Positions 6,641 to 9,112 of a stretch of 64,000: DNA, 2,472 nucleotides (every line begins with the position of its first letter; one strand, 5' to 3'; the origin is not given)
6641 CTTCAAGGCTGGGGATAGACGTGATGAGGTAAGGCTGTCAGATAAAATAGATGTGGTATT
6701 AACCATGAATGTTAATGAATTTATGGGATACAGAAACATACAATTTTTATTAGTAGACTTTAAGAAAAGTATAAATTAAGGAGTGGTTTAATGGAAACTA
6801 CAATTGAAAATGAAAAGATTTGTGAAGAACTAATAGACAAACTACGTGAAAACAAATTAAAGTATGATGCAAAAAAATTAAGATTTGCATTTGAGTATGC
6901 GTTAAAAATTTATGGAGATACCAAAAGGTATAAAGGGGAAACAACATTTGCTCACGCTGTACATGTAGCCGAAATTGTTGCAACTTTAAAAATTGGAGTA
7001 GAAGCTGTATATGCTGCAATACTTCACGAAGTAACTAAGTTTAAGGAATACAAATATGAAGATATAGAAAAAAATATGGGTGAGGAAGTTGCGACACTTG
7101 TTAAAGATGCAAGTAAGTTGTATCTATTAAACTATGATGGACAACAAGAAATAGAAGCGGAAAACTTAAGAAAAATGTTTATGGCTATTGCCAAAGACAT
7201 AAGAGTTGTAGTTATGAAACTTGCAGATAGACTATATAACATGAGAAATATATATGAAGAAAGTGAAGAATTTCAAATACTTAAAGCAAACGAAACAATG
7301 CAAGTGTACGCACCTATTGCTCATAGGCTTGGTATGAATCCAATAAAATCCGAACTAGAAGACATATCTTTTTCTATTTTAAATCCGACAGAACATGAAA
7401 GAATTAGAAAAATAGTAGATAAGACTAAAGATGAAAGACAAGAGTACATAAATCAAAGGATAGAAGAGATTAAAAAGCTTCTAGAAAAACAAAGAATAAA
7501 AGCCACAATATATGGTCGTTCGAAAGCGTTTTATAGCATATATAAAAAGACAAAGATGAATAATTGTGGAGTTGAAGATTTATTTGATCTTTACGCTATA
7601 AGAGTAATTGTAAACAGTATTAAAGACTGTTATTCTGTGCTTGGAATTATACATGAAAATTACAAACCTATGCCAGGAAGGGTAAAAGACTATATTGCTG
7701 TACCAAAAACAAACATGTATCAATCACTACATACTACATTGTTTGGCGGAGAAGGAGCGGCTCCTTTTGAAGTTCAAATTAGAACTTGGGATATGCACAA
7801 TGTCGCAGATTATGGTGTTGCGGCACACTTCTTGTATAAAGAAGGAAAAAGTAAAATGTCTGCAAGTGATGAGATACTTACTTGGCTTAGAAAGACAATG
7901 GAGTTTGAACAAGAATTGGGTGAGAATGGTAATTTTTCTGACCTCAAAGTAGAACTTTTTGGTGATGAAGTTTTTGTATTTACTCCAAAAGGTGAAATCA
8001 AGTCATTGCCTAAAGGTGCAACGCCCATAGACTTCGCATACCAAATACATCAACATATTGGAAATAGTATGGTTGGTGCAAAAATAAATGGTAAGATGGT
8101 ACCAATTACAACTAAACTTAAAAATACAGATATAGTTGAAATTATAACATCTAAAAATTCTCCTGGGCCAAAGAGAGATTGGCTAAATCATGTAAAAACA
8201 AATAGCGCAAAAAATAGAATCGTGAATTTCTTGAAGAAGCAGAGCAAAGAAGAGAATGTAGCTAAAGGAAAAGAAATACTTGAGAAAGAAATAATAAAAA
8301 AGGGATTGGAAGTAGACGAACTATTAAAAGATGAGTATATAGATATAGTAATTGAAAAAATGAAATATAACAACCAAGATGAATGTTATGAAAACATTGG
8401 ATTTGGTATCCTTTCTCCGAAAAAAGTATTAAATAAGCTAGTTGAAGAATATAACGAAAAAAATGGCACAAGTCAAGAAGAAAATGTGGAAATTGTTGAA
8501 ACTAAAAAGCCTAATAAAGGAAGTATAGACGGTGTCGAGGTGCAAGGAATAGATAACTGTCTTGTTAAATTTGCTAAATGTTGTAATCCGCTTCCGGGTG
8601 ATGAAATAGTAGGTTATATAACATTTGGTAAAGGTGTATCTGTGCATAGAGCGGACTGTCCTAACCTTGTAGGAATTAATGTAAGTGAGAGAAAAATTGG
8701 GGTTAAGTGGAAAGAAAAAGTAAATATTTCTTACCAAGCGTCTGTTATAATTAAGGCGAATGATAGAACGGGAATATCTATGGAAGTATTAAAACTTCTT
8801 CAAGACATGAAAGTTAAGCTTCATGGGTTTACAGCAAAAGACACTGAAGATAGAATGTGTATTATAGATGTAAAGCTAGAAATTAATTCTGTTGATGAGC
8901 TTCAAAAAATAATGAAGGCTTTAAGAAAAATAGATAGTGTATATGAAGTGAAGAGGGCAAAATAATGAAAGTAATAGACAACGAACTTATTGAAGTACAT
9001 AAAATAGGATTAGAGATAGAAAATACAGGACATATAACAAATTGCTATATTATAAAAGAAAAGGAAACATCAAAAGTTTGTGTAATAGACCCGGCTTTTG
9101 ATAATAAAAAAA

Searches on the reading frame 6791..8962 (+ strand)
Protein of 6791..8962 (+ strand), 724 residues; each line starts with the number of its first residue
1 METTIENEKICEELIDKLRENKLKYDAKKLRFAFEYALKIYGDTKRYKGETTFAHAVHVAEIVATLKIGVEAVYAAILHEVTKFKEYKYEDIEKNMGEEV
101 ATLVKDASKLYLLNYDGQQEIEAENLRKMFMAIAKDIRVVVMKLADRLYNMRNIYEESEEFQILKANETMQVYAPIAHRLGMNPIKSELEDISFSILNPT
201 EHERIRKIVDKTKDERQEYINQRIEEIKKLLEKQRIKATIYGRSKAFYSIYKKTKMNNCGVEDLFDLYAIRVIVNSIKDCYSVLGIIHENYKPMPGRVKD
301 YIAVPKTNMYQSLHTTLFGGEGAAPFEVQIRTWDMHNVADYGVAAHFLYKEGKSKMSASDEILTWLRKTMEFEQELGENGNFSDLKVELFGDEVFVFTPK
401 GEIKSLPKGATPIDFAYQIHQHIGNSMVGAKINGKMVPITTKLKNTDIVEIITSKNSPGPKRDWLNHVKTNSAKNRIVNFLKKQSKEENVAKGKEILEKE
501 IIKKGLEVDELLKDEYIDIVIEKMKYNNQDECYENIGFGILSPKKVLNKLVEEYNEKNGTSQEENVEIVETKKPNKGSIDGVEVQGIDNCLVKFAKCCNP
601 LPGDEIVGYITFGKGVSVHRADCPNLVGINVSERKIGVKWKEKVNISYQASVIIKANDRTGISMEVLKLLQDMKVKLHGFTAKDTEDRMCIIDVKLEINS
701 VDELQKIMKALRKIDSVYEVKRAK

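Call 66: search_protein_families(library=pfam, proteins=[window:6791-8962:+], max_evalue=0.00001)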
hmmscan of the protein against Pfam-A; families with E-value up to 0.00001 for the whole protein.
window:6791-8962:+ (724 aa): 5 families
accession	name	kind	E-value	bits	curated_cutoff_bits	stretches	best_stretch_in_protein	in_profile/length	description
PF13328.12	HD_4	-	4e-39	134.3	27.2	1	33-182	1-155/156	HD domain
PF04607.23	RelA_SpoT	-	5.8e-38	130.1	27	1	242-353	1-112/113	Region found in RelA / SpoT proteins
PF02824.27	TGS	-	6.5e-23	81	22.2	1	394-453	1-60/60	TGS domain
PF13291.12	ACT_4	-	2.6e-16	60.5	27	1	647-722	4-80/80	ACT domain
PF19296.4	RelA_AH_RIS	-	2.3e-09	38.1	23.8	1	470-627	6-176/185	RelA/SpoT, AH and RIS domains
